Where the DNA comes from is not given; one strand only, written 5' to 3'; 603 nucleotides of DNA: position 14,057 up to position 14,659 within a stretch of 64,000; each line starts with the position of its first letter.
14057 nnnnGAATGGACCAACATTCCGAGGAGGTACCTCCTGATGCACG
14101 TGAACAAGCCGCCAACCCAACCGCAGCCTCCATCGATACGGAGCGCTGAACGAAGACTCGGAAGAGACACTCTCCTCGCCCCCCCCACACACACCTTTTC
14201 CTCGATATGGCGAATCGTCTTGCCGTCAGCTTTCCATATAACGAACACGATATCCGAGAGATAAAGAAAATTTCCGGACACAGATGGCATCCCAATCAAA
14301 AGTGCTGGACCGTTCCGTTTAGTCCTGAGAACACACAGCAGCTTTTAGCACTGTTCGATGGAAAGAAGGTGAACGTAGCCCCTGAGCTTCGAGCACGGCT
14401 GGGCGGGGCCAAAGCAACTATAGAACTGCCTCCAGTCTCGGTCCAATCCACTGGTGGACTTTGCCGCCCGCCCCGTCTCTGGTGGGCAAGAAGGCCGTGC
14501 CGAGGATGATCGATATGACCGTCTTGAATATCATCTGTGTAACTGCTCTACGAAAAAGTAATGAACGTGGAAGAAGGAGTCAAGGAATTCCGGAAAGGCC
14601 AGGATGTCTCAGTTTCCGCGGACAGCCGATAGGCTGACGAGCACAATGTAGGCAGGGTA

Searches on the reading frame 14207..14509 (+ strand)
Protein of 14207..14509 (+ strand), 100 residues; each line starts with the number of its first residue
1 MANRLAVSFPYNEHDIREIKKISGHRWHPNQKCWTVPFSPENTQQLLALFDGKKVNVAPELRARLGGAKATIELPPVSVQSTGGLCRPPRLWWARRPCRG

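Call 10: search_protein_families(library=pfam, proteins=[window:14207-14509:+], max_evalue=0.01)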
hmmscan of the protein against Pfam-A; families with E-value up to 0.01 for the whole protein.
window:14207-14509:+ (100 aa): 1 family
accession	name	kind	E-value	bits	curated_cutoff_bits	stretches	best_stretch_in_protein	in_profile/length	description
PF07443.18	HARP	-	0.0076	16.2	25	0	6-37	2-33/55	HepA-related protein (HARP)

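Call 18: find_homologous_proteins(query=window:14207-14461:+, max_evalue=0.001)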
Query seq(85 aa): 3 candidates shared short words with the query, none scored E <= 0.001.

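Call 27: search_protein_representatives(protein=window:14207-14509:+)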
Query: 100 residues. Proteins with E-value up to 0.001 (for the whole library): 678; up to 1e-10: 28; up to 1e-30: 0. The best 150 are listed.
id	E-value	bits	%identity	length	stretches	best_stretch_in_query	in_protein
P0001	1.1e-15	73.8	30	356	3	5-54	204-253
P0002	5.7e-15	71.5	48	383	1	3-68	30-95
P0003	1.5e-14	70.1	35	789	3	3-47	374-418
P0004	2.0e-14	69.7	30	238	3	4-54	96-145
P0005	2.9e-14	69.2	36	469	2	4-65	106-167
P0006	1.0e-13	67.5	29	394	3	3-56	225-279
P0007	3.4e-13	65.8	31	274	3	3-52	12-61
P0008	4.5e-13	65.4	33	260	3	3-51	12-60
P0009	4.8e-13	65.3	33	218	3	3-51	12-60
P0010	5.2e-13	65.2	34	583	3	5-60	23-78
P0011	7.6e-13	64.6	42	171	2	4-61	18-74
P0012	8.5e-13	64.5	48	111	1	3-66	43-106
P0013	1.3e-12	63.9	32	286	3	4-57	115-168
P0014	1.3e-12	63.9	43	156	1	2-68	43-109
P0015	1.4e-12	63.8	31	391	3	4-89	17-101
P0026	4.3e-11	59.0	43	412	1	2-66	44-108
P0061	4.4e-09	52.5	35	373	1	5-66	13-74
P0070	6.8e-09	51.9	43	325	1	3-67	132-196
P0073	7.7e-09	51.8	45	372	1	3-66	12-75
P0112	3.7e-08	49.6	39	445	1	4-77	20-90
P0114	3.9e-08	49.5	44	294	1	3-64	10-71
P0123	5.0e-08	49.1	39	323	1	3-56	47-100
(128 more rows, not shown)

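Call 28: search_protein_families(library=pfam, proteins=[P0002, P0026, P0061, P0073, P0112, P0005, P0015, P0070, P0114, P0123], max_evalue=0.001)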
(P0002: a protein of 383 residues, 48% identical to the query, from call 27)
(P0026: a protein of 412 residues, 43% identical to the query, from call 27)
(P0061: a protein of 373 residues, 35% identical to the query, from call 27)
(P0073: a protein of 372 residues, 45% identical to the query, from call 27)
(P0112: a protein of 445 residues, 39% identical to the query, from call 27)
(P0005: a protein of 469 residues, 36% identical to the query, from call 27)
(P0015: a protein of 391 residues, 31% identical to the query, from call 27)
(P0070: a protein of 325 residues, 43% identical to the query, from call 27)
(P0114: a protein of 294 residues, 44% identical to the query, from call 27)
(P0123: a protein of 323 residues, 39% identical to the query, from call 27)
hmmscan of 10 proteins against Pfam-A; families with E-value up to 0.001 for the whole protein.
P0002 (383 aa): 4 families
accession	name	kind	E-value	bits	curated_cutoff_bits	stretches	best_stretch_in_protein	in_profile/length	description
PF00589.27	Phage_integrase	-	5.5e-41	140.6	27.1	1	209-371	2-171/172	Phage integrase family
PF13495.12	Phage_int_SAM_4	-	7.5e-19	68.4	27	1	113-192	4-83/85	Phage integrase, N-terminal SAM-like domain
PF02899.23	Phage_int_SAM_1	-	1.8e-08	34.9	22.3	1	115-185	6-77/83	Phage integrase, N-terminal SAM-like domain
PF07443.18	HARP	-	9.4e-06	25.5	25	1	34-65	3-34/55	HepA-related protein (HARP)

P0026 (412 aa): 4 families
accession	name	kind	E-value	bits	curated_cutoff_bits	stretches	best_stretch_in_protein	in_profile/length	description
PF00589.27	Phage_integrase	-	8.5e-36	123.7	27.1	1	228-389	3-171/172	Phage integrase family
PF13495.12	Phage_int_SAM_4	-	5.1e-19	68.9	27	1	131-207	4-80/85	Phage integrase, N-terminal SAM-like domain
PF02899.23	Phage_int_SAM_1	-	1.1e-07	32.4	22.3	1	139-202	12-76/83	Phage integrase, N-terminal SAM-like domain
PF07443.18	HARP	-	8.1e-05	22.5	25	1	48-86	2-38/55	HepA-related protein (HARP)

P0061 (373 aa): 4 families
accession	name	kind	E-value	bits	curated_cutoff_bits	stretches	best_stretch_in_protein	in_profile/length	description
PF00589.27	Phage_integrase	-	1.4e-42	145.9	27.1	1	191-351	3-170/172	Phage integrase family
PF13495.12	Phage_int_SAM_4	-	1.8e-13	51.1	27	1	93-172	3-82/85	Phage integrase, N-terminal SAM-like domain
PF02899.23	Phage_int_SAM_1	-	2.1e-06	28.4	22.3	1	103-170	13-81/83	Phage integrase, N-terminal SAM-like domain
PF16795.10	Phage_integr_3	-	0.00057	20.3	27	0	192-341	5-138/161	Archaeal phage integrase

P0073 (372 aa): 3 families
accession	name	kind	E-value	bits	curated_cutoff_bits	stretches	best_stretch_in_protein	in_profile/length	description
PF13495.12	Phage_int_SAM_4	-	2.8e-12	47.3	27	1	87-164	3-82/85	Phage integrase, N-terminal SAM-like domain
PF02899.23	Phage_int_SAM_1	-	3.4e-05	24.5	22.3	1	96-158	12-77/83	Phage integrase, N-terminal SAM-like domain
PF07443.18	HARP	-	0.00087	19.2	25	0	14-45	1-32/55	HepA-related protein (HARP)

P0112 (445 aa): 3 families
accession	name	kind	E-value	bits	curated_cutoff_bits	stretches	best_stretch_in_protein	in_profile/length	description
PF00589.27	Phage_integrase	-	1.9e-42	145.4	27.1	1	228-387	3-169/172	Phage integrase family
PF13495.12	Phage_int_SAM_4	-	4.7e-19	69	27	1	129-208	1-81/85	Phage integrase, N-terminal SAM-like domain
PF02899.23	Phage_int_SAM_1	-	9.4e-09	35.9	22.3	1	131-203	2-77/83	Phage integrase, N-terminal SAM-like domain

P0005 (469 aa): 2 families
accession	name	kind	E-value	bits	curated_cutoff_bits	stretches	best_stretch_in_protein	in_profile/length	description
PF00589.27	Phage_integrase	-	6e-43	147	27.1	1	293-454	1-170/172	Phage integrase family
PF13495.12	Phage_int_SAM_4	-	5.2e-19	68.9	27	1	198-276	4-82/85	Phage integrase, N-terminal SAM-like domain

P0015 (391 aa): 1 family
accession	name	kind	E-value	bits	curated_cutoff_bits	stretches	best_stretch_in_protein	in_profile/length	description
PF13495.12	Phage_int_SAM_4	-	2.6e-19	69.8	27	1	292-369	3-80/85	Phage integrase, N-terminal SAM-like domain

P0070 (325 aa): 2 families
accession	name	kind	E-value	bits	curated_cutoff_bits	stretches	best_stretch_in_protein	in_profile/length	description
PF13495.12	Phage_int_SAM_4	-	2.1e-15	57.3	27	1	212-277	1-67/85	Phage integrase, N-terminal SAM-like domain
PF02899.23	Phage_int_SAM_1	-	3.8e-06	27.5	22.3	1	223-275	12-66/83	Phage integrase, N-terminal SAM-like domain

P0114 (294 aa): 2 families
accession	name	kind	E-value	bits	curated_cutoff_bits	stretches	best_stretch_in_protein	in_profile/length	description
PF13495.12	Phage_int_SAM_4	-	9.2e-29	100.1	27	1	95-177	2-84/85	Phage integrase, N-terminal SAM-like domain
PF00589.27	Phage_integrase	-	3.1e-12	47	27.1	1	195-284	3-98/172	Phage integrase family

P0123 (323 aa): 1 family
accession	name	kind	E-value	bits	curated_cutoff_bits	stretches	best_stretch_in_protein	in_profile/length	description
PF00589.27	Phage_integrase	-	3.1e-36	125.2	27.1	1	111-309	4-169/172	Phage integrase family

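Call 30: search_protein_families(library=ncbifam, proteins=[P0002, P0026, P0061, P0112, P0005, P0114, P0123], max_evalue=0.00001)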
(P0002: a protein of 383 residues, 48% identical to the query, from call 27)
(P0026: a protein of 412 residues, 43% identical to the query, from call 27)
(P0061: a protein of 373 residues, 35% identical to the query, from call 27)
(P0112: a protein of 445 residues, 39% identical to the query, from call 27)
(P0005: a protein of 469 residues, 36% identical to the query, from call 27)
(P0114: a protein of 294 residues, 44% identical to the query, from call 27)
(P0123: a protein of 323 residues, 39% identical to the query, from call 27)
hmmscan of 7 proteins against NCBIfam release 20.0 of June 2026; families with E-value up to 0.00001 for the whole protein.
P0002 (383 aa): 11 families
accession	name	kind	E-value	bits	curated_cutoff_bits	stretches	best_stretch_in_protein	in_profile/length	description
NF040815.2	recomb_XerA_Arch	equivalog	1e-67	228.5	220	1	117-375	6-261/263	site-specific tyrosine recombinase/integron integrase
TIGR02249.1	integrase_gron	subfamily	9.1e-67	225.6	265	2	111-289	2-180/315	integron integrase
TIGR02225.1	recomb_XerD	equivalog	1.3e-58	198.6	329.6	1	117-377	7-283/290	site-specific tyrosine recombinase XerD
TIGR02224.1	recomb_XerC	equivalog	6.2e-58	196.5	335.15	1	116-376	6-285/295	tyrosine recombinase XerC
NF001399.0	PRK00283.1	subfamily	4.8e-53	180.3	279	1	117-376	16-291/300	tyrosine recombinase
NF011946.0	PRK15417.1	equivalog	4.4e-44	151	435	2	110-295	16-200/337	integron integrase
NF002331.0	PRK01287.1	subfamily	1.5e-38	132.7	371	1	120-377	39-321/365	site-specific tyrosine recombinase XerC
NF003462.0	PRK05084.1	equivalog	8.7e-20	70.7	267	1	228-375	198-351/360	tyrosine recombinase XerS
NF007370.0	PRK09870.1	subfamily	6.4e-16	58.6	221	1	209-369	12-180/200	tyrosine-type DNA invertase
NF007371.0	PRK09871.1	subfamily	7e-10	38.8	222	1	226-370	27-176/198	tyrosine-type DNA invertase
NF040693.1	recomb_GmtY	equivalog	3.4e-08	33.2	340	1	294-375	352-439/441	gamma-mobile-trio recombinase GmtY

P0026 (412 aa): 12 families
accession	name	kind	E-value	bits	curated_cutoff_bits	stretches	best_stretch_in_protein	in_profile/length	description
TIGR02249.1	integrase_gron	subfamily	3.7e-64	217.1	265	2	129-306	2-179/315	integron integrase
NF040815.2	recomb_XerA_Arch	equivalog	1.7e-61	208.1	220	1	133-391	4-259/263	site-specific tyrosine recombinase/integron integrase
TIGR02224.1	recomb_XerC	equivalog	1.3e-51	175.7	335.15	1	138-394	10-285/295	tyrosine recombinase XerC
TIGR02225.1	recomb_XerD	equivalog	2.5e-46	158.3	329.6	1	139-394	11-282/290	site-specific tyrosine recombinase XerD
NF001399.0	PRK00283.1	subfamily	1.7e-43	149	279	1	139-394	20-291/300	tyrosine recombinase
NF011946.0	PRK15417.1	equivalog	2.8e-43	148.4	435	2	130-304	18-192/337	integron integrase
NF002331.0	PRK01287.1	subfamily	1.2e-29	103.4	371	1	136-403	37-329/365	site-specific tyrosine recombinase XerC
NF003462.0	PRK05084.1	equivalog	3.9e-22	78.5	267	1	248-393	200-351/360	tyrosine recombinase XerS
NF007371.0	PRK09871.1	subfamily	4.8e-10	39.3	222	1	247-406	30-194/198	tyrosine-type DNA invertase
NF007370.0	PRK09870.1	subfamily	1.4e-09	37.9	221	1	244-390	33-183/200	tyrosine-type DNA invertase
NF040693.1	recomb_GmtY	equivalog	1.7e-07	30.9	340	0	305-392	347-438/441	gamma-mobile-trio recombinase GmtY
NF002685.0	PRK02436.1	equivalog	6.3e-07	29.5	178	1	142-384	15-244/245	site-specific tyrosine recombinase XerD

P0061 (373 aa): 12 families
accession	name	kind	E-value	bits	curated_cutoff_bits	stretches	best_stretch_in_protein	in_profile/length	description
NF040815.2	recomb_XerA_Arch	equivalog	3e-67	227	220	1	95-356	3-261/263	site-specific tyrosine recombinase/integron integrase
TIGR02249.1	integrase_gron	subfamily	1.9e-66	224.6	265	2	92-274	2-184/315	integron integrase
TIGR02225.1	recomb_XerD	equivalog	7.7e-62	209.2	329.6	1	102-357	11-282/290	site-specific tyrosine recombinase XerD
NF001399.0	PRK00283.1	subfamily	8.1e-58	196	279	1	103-357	21-291/300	tyrosine recombinase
TIGR02224.1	recomb_XerC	equivalog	2.1e-57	194.8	335.15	1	103-357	12-285/295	tyrosine recombinase XerC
NF011946.0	PRK15417.1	equivalog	3.5e-44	151.4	435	2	91-270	16-195/337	integron integrase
NF002331.0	PRK01287.1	subfamily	1.9e-40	138.9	371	1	81-358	19-321/365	site-specific tyrosine recombinase XerC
NF003462.0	PRK05084.1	equivalog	7.8e-26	90.6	267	1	207-356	196-351/360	tyrosine recombinase XerS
NF007370.0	PRK09870.1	subfamily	4.3e-15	55.9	221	1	189-354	11-184/200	tyrosine-type DNA invertase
NF007371.0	PRK09871.1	subfamily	1.6e-12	47.4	222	1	195-352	11-177/198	tyrosine-type DNA invertase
NF040693.1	recomb_GmtY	equivalog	2e-09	37.2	340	1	262-355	335-438/441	gamma-mobile-trio recombinase GmtY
NF002685.0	PRK02436.1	equivalog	3.4e-06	27.1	178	1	104-347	14-244/245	site-specific tyrosine recombinase XerD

P0112 (445 aa): 11 families
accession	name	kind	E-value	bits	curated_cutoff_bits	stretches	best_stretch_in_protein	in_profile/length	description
NF040815.2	recomb_XerA_Arch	equivalog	5.2e-68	229.5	220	1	131-392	1-260/263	site-specific tyrosine recombinase/integron integrase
TIGR02249.1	integrase_gron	subfamily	8.1e-62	209.4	265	2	132-297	4-170/315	integron integrase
TIGR02224.1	recomb_XerC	equivalog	2.6e-54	184.6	335.15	1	132-387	2-278/295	tyrosine recombinase XerC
TIGR02225.1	recomb_XerD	equivalog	1.7e-53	181.9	329.6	1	132-389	2-277/290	site-specific tyrosine recombinase XerD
NF001399.0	PRK00283.1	subfamily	2.4e-51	174.8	279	1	131-390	10-287/300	tyrosine recombinase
NF011946.0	PRK15417.1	equivalog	2.6e-45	155.1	435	2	122-300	9-188/337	integron integrase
NF002331.0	PRK01287.1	subfamily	1.1e-35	123.2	371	1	128-394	28-320/365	site-specific tyrosine recombinase XerC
NF003462.0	PRK05084.1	equivalog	7.1e-23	80.9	267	1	241-392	193-350/360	tyrosine recombinase XerS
NF007370.0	PRK09870.1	subfamily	3.4e-14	53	221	1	229-387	14-180/200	tyrosine-type DNA invertase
NF007371.0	PRK09871.1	subfamily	1.5e-12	47.5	222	1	240-385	23-173/198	tyrosine-type DNA invertase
NF040693.1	recomb_GmtY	equivalog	1.1e-07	31.5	340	0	345-386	391-432/441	gamma-mobile-trio recombinase GmtY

P0005 (469 aa): 12 families
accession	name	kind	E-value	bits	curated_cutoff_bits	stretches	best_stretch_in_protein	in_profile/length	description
TIGR02249.1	integrase_gron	subfamily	1.6e-66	224.8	265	2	196-373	2-179/315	integron integrase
NF040815.2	recomb_XerA_Arch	equivalog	9.3e-66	222.1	220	1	201-455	5-257/263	site-specific tyrosine recombinase/integron integrase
TIGR02224.1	recomb_XerC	equivalog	1.1e-55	189.2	335.15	1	206-455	11-280/295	tyrosine recombinase XerC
TIGR02225.1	recomb_XerD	equivalog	9.6e-55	185.9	329.6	1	206-459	11-281/290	site-specific tyrosine recombinase XerD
NF001399.0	PRK00283.1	subfamily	1.2e-49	169.2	279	1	208-459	22-290/300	tyrosine recombinase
NF011946.0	PRK15417.1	equivalog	3.5e-45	154.6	435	2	186-390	7-209/337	integron integrase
NF002331.0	PRK01287.1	subfamily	1.2e-35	123.2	371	1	182-453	19-313/365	site-specific tyrosine recombinase XerC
NF003462.0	PRK05084.1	equivalog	1.8e-23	82.9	267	1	311-455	196-347/360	tyrosine recombinase XerS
NF007370.0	PRK09870.1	subfamily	5.1e-15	55.6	221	1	307-452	29-179/200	tyrosine-type DNA invertase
NF007371.0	PRK09871.1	subfamily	5.6e-11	42.4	222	1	308-458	24-180/198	tyrosine-type DNA invertase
NF040693.1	recomb_GmtY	equivalog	4.2e-08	32.8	340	0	403-455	383-435/441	gamma-mobile-trio recombinase GmtY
NF002685.0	PRK02436.1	equivalog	1.1e-06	28.7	178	1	203-450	9-244/245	site-specific tyrosine recombinase XerD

P0114 (294 aa): 8 families
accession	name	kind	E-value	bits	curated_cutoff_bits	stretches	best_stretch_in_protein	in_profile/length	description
TIGR02249.1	integrase_gron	subfamily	4.2e-72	243.2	265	1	95-285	2-192/315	integron integrase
NF011946.0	PRK15417.1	equivalog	2.1e-53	181.6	435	1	95-282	17-204/337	integron integrase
NF040815.2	recomb_XerA_Arch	equivalog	7.9e-29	101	220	1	100-274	5-176/263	site-specific tyrosine recombinase/integron integrase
TIGR02224.1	recomb_XerC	equivalog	6.6e-21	75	335.15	1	104-279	10-197/295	tyrosine recombinase XerC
TIGR02225.1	recomb_XerD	equivalog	3e-17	62.9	329.6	1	104-278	10-192/290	site-specific tyrosine recombinase XerD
NF002331.0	PRK01287.1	subfamily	2.1e-16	59.9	371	1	95-278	30-231/365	site-specific tyrosine recombinase XerC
NF001399.0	PRK00283.1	subfamily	3.1e-16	59.5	279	1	107-279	22-203/300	tyrosine recombinase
NF003462.0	PRK05084.1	equivalog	9.8e-07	27.8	267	1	214-275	200-259/360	tyrosine recombinase XerS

P0123 (323 aa): 11 families
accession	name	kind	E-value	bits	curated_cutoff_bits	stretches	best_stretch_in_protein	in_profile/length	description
TIGR02249.1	integrase_gron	subfamily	5.9e-97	324.8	265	1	111-323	103-315/315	integron integrase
NF011946.0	PRK15417.1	equivalog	5.7e-68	229.6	435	1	111-322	118-329/337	integron integrase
NF040815.2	recomb_XerA_Arch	equivalog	1.1e-36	126.8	220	2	241-309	187-255/263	site-specific tyrosine recombinase/integron integrase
TIGR02224.1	recomb_XerC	equivalog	1.4e-33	116.6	335.15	2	238-308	208-277/295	tyrosine recombinase XerC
TIGR02225.1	recomb_XerD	equivalog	3e-30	105.6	329.6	1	251-310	217-276/290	site-specific tyrosine recombinase XerD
NF001399.0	PRK00283.1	subfamily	2.4e-29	102.5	279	1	129-310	139-285/300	tyrosine recombinase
NF002331.0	PRK01287.1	subfamily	3e-22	79.1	371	1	240-309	244-313/365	site-specific tyrosine recombinase XerC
NF003462.0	PRK05084.1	equivalog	9.6e-17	60.7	267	1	265-312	301-348/360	tyrosine recombinase XerS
NF007370.0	PRK09870.1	subfamily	4.5e-11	42.7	221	1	256-307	127-178/200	tyrosine-type DNA invertase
NF007371.0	PRK09871.1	subfamily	2.8e-10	40.1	222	1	254-307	120-173/198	tyrosine-type DNA invertase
NF040693.1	recomb_GmtY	equivalog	2.4e-07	30.4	340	0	267-307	391-431/441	gamma-mobile-trio recombinase GmtY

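Call 44: find_homologous_proteins(query=P0002, max_evalue=1e-30)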
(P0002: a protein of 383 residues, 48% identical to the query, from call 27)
Query P0002 (383 aa): 7342 proteins with E <= 1e-30 among 8000 candidates; the best 120 are listed.
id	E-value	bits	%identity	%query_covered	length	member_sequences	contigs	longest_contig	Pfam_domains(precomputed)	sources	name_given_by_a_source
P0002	1.2e-253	859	100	100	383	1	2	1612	PF13495.13,PF00589.28,PF02899.24,PF07443.19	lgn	-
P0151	5.1e-216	735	92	92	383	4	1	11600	PF13495.13,PF00589.28,PF02899.24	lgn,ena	-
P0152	6.9e-204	695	82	100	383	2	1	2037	PF13495.13,PF00589.28,PF02899.24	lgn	-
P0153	7.6e-202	689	79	100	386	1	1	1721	PF13495.13,PF00589.28,PF02899.24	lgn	-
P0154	3.8e-162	558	66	98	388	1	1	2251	PF13495.13,PF00589.28,PF02899.24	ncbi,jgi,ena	-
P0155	1.1e-122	428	87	58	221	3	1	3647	PF00589.28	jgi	-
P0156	4.8e-121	423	55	92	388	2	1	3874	PF13495.13,PF00589.28,PF02899.24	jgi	-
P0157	6.9e-121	422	54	92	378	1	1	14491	PF13495.13,PF00589.28,PF02899.24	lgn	-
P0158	3.3e-118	413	53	92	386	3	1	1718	PF13495.13,PF00589.28,PF02899.24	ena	-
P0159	5.9e-116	406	51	95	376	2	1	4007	PF13495.13,PF00589.28,PF02899.24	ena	-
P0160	4.0e-115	403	53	95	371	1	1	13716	PF13495.13,PF00589.28,PF02899.24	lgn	-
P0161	6.5e-115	403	53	92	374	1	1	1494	PF13495.13,PF00589.28,PF02899.24,PF07443.19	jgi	jgi:integrase/recombinase XerD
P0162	3.8e-114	400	52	95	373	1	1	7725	PF13495.13,PF00589.28,PF02899.24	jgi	jgi:integrase/recombinase XerD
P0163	2.2e-113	398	49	96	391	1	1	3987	PF13495.13,PF00589.28,PF02899.24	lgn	-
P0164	3.7e-113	397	49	98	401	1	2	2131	PF13495.13,PF00589.28,PF02899.24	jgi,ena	-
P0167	1.8e-112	395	65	70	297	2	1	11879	PF13495.13,PF00589.28,PF02899.24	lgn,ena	-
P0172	4.8e-111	390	50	92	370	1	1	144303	PF13495.13,PF00589.28,PF02899.24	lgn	-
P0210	3.2e-105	371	60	70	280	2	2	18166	PF13495.13,PF00589.28,PF02899.24,PF22823.3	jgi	jgi:integrase/recombinase XerD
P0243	8.7e-104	366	61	68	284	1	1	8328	PF13495.13,PF00589.28,PF02899.24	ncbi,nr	ncbi:MAG: site-specific integrase [Ignavibacteriae bacterium]|nr:site-specific integrase [Ignavibact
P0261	7.6e-103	363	47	92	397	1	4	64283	PF13495.13,PF00589.28,PF22823.3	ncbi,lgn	ncbi:MAG: site-specific tyrosine recombinase/integron integrase [candidate division WOR-3 bacterium]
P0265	1.8e-102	362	48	93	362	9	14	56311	PF13495.13,PF00589.28,PF22823.3,PF07443.19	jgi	-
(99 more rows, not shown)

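Call 45: find_encoding_contigs(protein=P0151, flank=10000, max_places=3)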
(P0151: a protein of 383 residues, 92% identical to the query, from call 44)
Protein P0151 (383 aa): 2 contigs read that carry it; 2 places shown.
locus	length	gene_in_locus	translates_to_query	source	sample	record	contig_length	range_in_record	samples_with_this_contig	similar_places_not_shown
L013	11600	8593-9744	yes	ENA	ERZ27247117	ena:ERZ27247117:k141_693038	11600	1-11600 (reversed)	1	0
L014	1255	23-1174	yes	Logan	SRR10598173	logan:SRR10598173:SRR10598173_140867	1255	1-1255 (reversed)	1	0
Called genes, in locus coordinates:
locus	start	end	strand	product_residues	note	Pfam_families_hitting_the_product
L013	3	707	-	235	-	?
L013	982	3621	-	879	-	PF02861:Clp_N, PF13191:AAA_16 (weak), PF00004:AAA, PF17871:AAA_lid_9, PF00004:AAA, PF07724:AAA_2, PF07728:AAA_5, PF10431:ClpB_D2-small, +6 more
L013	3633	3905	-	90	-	-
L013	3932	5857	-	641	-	PF00012:HSP70, PF06723:MreB_Mbl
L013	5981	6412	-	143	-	PF00011:HSP20, PF17886:ArsA_HSP20 (weak)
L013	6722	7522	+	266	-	PF03099:BPL_LplA_LipB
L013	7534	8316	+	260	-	PF03309:Pan_kinase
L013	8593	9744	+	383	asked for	PF02899:Phage_int_SAM_1, PF13495:Phage_int_SAM_4, PF00589:Phage_integrase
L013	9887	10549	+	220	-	PF13590:DUF4136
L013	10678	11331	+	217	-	-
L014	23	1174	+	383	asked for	PF02899:Phage_int_SAM_1, PF13495:Phage_int_SAM_4, PF00589:Phage_integrase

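Call 46: find_encoding_contigs(protein=P0243, flank=10000, max_places=3)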
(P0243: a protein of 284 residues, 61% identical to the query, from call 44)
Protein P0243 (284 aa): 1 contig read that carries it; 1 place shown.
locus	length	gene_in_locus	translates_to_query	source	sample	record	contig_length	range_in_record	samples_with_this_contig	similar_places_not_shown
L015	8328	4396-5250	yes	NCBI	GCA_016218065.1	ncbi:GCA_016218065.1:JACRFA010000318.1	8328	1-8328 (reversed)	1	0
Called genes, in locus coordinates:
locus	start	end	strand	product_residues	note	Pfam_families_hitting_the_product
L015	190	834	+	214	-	-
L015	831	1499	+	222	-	-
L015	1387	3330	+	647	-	PF07715:Plug, PF00593:TonB_dep_Rec_b-barrel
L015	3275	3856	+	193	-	PF03266:NTPase_1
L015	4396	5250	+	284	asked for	PF02899:Phage_int_SAM_1, PF13495:Phage_int_SAM_4, PF00589:Phage_integrase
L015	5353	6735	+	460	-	-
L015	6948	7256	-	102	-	PF13744:HTH_37, PF13560:HTH_31, PF01381:HTH_3 (weak)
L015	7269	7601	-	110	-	PF05973:Gp49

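Call 47: find_encoding_contigs(protein=P0167, flank=10000, max_places=3)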
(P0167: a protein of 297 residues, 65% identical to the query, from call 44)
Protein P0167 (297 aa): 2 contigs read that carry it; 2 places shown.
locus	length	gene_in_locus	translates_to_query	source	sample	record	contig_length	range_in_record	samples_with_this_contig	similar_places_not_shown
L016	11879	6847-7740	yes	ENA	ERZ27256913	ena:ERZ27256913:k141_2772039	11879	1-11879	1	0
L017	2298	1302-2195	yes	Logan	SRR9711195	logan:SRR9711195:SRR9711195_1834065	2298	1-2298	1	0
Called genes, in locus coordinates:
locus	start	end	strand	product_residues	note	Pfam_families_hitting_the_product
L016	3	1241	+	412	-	?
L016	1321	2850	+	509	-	PF01875:Memo, PF01871:AMMECR1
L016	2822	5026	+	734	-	PF01564:Spermine_synth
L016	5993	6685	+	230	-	-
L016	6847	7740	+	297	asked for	PF02899:Phage_int_SAM_1, PF13495:Phage_int_SAM_4, PF00589:Phage_integrase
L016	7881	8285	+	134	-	-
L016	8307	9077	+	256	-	-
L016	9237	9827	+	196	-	-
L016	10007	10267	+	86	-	-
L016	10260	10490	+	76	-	-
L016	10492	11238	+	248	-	-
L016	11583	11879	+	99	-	?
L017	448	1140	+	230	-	-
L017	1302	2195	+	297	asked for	PF02899:Phage_int_SAM_1, PF13495:Phage_int_SAM_4, PF00589:Phage_integrase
